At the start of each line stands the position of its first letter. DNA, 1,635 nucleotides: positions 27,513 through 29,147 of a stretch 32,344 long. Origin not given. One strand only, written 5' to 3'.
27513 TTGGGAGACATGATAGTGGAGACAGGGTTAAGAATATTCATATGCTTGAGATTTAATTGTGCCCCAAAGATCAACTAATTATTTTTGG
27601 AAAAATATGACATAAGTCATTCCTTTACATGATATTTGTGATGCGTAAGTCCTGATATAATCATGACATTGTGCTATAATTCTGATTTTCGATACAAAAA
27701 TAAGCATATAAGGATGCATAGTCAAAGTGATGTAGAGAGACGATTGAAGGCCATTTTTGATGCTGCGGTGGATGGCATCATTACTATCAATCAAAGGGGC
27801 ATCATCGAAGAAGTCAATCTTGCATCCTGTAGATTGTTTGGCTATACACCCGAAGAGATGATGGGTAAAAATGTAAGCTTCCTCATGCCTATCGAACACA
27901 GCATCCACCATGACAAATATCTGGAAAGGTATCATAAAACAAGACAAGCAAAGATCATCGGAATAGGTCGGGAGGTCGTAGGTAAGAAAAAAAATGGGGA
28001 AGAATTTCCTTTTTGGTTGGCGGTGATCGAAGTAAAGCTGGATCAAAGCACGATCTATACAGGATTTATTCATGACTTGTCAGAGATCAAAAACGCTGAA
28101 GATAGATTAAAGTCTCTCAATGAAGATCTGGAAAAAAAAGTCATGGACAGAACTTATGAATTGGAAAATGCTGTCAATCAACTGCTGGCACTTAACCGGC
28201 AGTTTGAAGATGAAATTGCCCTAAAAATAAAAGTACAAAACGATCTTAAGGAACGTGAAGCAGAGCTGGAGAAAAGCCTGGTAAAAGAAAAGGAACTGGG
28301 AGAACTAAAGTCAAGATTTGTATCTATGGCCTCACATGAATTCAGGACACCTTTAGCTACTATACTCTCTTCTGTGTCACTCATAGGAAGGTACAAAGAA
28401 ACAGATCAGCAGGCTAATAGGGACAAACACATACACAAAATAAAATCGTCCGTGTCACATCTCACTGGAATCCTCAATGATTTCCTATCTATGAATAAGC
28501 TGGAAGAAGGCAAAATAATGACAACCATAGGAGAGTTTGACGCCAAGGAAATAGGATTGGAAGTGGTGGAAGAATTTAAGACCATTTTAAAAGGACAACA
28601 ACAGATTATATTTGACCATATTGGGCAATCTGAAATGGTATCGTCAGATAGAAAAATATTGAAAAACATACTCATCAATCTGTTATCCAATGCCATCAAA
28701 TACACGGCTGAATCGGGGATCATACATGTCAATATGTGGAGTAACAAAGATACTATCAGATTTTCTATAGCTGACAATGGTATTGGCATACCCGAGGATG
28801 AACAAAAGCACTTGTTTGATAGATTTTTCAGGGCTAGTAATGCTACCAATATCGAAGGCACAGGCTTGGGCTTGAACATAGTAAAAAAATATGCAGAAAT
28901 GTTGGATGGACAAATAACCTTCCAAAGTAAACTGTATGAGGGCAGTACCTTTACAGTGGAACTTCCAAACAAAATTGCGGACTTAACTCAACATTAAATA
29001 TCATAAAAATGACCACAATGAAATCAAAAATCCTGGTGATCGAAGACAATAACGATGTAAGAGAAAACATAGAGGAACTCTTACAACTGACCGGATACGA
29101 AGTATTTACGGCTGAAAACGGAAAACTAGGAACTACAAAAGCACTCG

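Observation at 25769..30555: Putative hypoxia-response island: heme-PAS kinase + REC-Crp regulator flanked by two CBS-pair-only proteins and a tandem-USP protein, abutting the respiratory operon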

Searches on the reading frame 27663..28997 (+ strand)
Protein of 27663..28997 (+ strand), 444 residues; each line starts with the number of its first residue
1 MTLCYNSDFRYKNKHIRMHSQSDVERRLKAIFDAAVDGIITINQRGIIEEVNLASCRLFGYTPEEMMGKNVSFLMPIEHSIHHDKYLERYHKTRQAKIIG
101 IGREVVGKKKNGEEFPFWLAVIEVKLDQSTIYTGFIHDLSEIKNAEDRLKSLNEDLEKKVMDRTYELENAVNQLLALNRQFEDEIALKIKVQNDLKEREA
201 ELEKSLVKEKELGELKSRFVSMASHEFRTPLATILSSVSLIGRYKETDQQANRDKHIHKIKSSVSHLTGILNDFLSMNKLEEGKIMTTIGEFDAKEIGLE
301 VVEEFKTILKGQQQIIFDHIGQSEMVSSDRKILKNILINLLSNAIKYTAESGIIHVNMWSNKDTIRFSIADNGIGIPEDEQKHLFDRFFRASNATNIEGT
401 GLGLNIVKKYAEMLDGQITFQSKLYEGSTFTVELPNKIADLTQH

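Call 3: search_protein_families(library=pfam, proteins=[window:27663-28997:+], max_evalue=0.01)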
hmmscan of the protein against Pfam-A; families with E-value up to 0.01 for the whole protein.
window:27663-28997:+ (444 aa): 9 families
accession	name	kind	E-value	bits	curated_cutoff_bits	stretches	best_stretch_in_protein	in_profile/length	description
PF02518.31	HATPase_c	-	2.2e-29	102.6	26.4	1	329-436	2-109/111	Histidine kinase-, DNA gyrase B-, and HSP90-like ATPase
PF13426.13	PAS_9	-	6.3e-14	52.5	27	1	37-141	2-103/103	PAS domain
PF00512.31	HisKA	-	1.4e-13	51.1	26.9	1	216-283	2-66/66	His Kinase A (phospho-acceptor) domain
PF00989.32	PAS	-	8e-13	48.8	22.6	1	27-138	2-112/113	PAS fold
PF13188.13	PAS_8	-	1.5e-07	31.5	21.8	1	26-77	1-49/65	PAS domain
PF14501.12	HATPase_c_5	-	0.00023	21.4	22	1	335-423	8-91/102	GHKL domain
PF08448.16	PAS_4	-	0.00046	20.8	23.1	1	32-76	1-45/110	PAS fold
PF13589.12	HATPase_c_3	-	0.0018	18.8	25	1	335-394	5-62/137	Histidine kinase-, DNA gyrase B-, and HSP90-like ATPase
PF13581.12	HATPase_c_2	-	0.002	18.5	27.4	1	341-412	40-110/127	Histidine kinase-like ATPase domain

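Call 4: search_protein_families(library=ncbifam, proteins=[window:27663-28997:+], max_evalue=0.01)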
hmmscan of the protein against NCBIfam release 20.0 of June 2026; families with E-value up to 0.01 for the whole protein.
window:27663-28997:+ (444 aa): 97 families (the best 25 are shown)
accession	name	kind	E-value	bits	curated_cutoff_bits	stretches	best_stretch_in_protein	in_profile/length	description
NF047874.1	MASE3_PAS_HK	subfamily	1.4e-56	192.6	560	1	21-440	260-629/655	MASE3 domain-containing sensor histidine kinase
NF045595.1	HK_scytonemin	equivalog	3e-56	191.1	865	1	189-437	389-636/637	scytonemin biosynthesis sensor histidine kinase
NF046044.1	PnpS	equivalog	1.3e-52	179.1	400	1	163-435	115-390/390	two-component system histidine kinase PnpS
TIGR02966.1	phoR_proteo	equivalog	7.8e-48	163.2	334.2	1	143-433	42-332/333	phosphate regulon sensor histidine kinase PhoR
NF041777.1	sens_FixL_Rhizob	equivalog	9.6e-48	163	850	2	24-156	121-253/485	sensor protein FixL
NF033092.0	HK_WalK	equivalog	2.8e-46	158.3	725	2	212-435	368-593/594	cell wall metabolism sensor histidine kinase WalK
TIGR02956.1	TMAO_torS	equivalog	4.8e-46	157.3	676.5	1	143-440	412-686/967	TMAO reductase system sensor histidine kinase/response regulator TorS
NF041947.1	LuxQ_Vibrio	equivalog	4.6e-42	143.9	1200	1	210-439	466-699/843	quorum-sensing autoinducer 2 sensor kinase/phosphatase LuxQ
NF041832.1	near_NosP_CTERM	subfamily_domain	6.4e-41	140.6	400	1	216-437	7-226/370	NahK/ErcS family hybrid sensor histidine kinase/response regulator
NF041735.1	hist_kin_RppB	equivalog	7.7e-40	137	400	1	218-435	218-438/438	two-component system sensor histidine kinase RppB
NF040691.1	MtrAB_MtrB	equivalog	4.5e-38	131.5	450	1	182-437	240-493/507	MtrAB system histidine kinase MtrB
NF038297.2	hybrid_HK_HrmK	equivalog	5.4e-38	131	725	1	167-438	186-459/607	hybrid histidine kinase/response regulator HrmK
NF041831.1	NO_HK_NahK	exception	3.4e-37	127.9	1500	1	17-435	312-710/854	hybrid sensor histidine kinase/response regulator NahK/ErcS'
NF008302.0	PRK11091.1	equivalog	3.6e-37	128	838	1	216-439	283-508/779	aerobic respiration two-component sensor histidine kinase ArcB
NF008099.0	PRK10841.1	equivalog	1e-36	126.1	920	1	213-436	467-690/949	two-component system sensor histidine kinase RcsC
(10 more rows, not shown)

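Call 5: search_solved_structures(query=window:27663-28997:+, max_evalue=0.00001, show_alignments=3)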
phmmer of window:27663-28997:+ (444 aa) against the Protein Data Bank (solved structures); distinct sequences matched with E-value up to 0.00001: 70 (the best 60 are shown).
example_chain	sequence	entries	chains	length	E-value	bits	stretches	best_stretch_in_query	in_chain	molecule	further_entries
4u7n_A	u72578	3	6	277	5.3e-26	94.9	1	207-436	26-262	Histidine protein kinase sensor protein | Histidine kinase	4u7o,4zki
5c93_A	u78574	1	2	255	6.7e-26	94.5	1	209-436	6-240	Histidine kinase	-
7z8n_A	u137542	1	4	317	8.3e-26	94.2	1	198-434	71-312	Histidine kinase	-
4jas_A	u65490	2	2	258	7.6e-24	87.7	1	204-437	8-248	Histidine kinase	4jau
5uht_A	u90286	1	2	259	1.1e-23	87.2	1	203-437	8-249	Sensor histidine kinase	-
2c2a_A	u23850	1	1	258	1.2e-23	87.1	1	204-437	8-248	SENSOR HISTIDINE KINASE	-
3dge_A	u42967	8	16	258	1.2e-23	87.1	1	204-437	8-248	Sensor protein | Histidine kinase | Sensor histidine kinase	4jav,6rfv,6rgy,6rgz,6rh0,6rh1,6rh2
1dp6_A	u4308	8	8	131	2.1e-23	86.3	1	25-152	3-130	FIXL PROTEIN | SENSOR PROTEIN FIXL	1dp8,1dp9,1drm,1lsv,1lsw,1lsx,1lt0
8js5_A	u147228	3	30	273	2.5e-23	86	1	25-156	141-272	Sensor protein FixL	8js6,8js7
4i5s_A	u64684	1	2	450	2.8e-23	85.9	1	201-436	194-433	Putative histidine kinase CovS; VicK-like protein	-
6azr_A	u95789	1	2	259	5.5e-23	84.9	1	203-437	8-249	Sensor histidine kinase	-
1y28_A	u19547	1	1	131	1.5e-22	83.5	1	25-152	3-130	Sensor protein fixL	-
2cmn_A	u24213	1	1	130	1.5e-22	83.4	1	25-152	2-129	SENSOR PROTEIN FIXL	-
6rh7_A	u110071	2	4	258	2.8e-22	82.6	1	204-437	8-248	Sensor histidine kinase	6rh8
8u4x_A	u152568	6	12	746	4.5e-22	81.9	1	192-435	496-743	histidine kinase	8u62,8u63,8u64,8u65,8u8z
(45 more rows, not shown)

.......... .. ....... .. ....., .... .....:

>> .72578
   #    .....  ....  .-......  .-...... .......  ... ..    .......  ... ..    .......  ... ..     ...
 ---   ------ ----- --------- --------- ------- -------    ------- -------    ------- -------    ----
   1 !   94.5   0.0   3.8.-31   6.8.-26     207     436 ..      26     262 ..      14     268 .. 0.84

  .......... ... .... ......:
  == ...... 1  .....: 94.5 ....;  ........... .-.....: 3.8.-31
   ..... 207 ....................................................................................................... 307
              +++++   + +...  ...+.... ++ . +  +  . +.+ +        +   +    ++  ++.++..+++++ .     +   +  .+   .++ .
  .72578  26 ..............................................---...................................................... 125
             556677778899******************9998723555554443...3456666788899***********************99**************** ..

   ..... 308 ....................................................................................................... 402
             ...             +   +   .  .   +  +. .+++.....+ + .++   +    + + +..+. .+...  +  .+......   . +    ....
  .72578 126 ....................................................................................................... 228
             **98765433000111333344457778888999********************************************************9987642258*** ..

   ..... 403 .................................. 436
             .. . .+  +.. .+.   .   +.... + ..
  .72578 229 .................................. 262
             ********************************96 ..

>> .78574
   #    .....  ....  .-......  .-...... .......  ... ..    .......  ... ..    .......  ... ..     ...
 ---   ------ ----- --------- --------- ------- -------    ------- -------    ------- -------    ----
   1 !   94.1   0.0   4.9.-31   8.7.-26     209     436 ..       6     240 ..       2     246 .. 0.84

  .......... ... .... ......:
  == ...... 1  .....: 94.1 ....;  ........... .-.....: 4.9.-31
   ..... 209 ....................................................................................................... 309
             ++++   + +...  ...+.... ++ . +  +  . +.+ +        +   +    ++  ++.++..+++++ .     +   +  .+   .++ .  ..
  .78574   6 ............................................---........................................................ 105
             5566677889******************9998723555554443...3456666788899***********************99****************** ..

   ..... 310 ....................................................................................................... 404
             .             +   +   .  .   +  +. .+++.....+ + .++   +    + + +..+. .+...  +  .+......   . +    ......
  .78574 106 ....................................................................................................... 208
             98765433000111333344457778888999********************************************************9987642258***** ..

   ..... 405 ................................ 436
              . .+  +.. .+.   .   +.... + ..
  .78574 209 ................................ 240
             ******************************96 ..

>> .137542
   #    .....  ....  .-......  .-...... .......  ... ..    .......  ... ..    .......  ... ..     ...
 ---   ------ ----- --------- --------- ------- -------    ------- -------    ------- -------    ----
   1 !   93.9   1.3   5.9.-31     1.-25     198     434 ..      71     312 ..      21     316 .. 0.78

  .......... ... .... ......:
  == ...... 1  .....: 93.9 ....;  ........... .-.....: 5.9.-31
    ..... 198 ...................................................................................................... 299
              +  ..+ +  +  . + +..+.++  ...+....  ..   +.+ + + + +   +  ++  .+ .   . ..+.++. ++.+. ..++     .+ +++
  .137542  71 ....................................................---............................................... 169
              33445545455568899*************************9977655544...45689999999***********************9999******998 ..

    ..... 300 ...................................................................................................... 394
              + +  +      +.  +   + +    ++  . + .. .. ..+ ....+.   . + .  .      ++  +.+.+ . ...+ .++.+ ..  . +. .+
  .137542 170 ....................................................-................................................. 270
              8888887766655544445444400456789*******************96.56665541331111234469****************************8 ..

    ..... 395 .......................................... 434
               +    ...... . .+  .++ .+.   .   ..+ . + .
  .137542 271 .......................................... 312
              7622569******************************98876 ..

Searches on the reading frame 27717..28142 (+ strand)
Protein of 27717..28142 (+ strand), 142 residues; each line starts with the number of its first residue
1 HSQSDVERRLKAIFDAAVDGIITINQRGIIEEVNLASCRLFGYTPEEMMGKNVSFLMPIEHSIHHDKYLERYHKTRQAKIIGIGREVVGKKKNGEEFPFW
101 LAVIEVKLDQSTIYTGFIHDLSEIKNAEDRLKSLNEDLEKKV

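Call 7: search_solved_structures(query=window:27717-28142:+, max_evalue=0.001, show_alignments=5)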
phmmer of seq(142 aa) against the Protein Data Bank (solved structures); distinct sequences matched with E-value up to 0.001: 16.
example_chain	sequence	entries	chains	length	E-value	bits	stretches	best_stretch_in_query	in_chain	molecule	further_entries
1dp6_A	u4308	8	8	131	1.6e-24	89.5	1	7-134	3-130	FIXL PROTEIN | SENSOR PROTEIN FIXL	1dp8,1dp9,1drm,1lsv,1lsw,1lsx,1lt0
8js5_A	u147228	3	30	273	1.9e-24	89.3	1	7-138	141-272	Sensor protein FixL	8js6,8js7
1y28_A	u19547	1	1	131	1.1e-23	86.8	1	7-134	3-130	Sensor protein fixL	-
2cmn_A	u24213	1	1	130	1.2e-23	86.7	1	7-134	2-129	SENSOR PROTEIN FIXL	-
1xj4_A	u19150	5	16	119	4.9e-23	84.7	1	19-133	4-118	Sensor protein fixL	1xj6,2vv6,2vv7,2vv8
1xj2_A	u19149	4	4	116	8.6e-23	84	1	19-133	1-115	Sensor protein fixL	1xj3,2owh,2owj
1d06_A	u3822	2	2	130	1.2e-22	83.5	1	8-121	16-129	nitrogen fixation regulatory protein fixL | FIXL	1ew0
1v9y_A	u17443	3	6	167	2e-09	40.7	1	18-123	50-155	Heme pas sensor protein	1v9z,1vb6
1s66_L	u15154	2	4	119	4.3e-09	39.6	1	18-121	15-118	Hypothetical protein yddU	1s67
9cdr_A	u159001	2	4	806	8e-09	38.7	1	18-123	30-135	Oxygen sensor protein DosP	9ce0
9cmf_A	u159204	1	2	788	9.7e-09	38.5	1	19-123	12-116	Oxygen sensor protein DosP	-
9bgv_A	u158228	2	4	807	5.6e-08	36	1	18-123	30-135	Oxygen sensor protein DosP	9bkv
9clo_A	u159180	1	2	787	6.9e-08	35.7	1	19-123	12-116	Oxygen sensor protein DosP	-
10jx_A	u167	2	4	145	0.0006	22.9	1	13-112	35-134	Multi-sensor signal transduction histidine kinase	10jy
8bjp_AAA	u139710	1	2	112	0.00069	22.7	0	10-58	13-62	cytoplasmic PAS domain of CitA from Geobacillus thermodenitrificans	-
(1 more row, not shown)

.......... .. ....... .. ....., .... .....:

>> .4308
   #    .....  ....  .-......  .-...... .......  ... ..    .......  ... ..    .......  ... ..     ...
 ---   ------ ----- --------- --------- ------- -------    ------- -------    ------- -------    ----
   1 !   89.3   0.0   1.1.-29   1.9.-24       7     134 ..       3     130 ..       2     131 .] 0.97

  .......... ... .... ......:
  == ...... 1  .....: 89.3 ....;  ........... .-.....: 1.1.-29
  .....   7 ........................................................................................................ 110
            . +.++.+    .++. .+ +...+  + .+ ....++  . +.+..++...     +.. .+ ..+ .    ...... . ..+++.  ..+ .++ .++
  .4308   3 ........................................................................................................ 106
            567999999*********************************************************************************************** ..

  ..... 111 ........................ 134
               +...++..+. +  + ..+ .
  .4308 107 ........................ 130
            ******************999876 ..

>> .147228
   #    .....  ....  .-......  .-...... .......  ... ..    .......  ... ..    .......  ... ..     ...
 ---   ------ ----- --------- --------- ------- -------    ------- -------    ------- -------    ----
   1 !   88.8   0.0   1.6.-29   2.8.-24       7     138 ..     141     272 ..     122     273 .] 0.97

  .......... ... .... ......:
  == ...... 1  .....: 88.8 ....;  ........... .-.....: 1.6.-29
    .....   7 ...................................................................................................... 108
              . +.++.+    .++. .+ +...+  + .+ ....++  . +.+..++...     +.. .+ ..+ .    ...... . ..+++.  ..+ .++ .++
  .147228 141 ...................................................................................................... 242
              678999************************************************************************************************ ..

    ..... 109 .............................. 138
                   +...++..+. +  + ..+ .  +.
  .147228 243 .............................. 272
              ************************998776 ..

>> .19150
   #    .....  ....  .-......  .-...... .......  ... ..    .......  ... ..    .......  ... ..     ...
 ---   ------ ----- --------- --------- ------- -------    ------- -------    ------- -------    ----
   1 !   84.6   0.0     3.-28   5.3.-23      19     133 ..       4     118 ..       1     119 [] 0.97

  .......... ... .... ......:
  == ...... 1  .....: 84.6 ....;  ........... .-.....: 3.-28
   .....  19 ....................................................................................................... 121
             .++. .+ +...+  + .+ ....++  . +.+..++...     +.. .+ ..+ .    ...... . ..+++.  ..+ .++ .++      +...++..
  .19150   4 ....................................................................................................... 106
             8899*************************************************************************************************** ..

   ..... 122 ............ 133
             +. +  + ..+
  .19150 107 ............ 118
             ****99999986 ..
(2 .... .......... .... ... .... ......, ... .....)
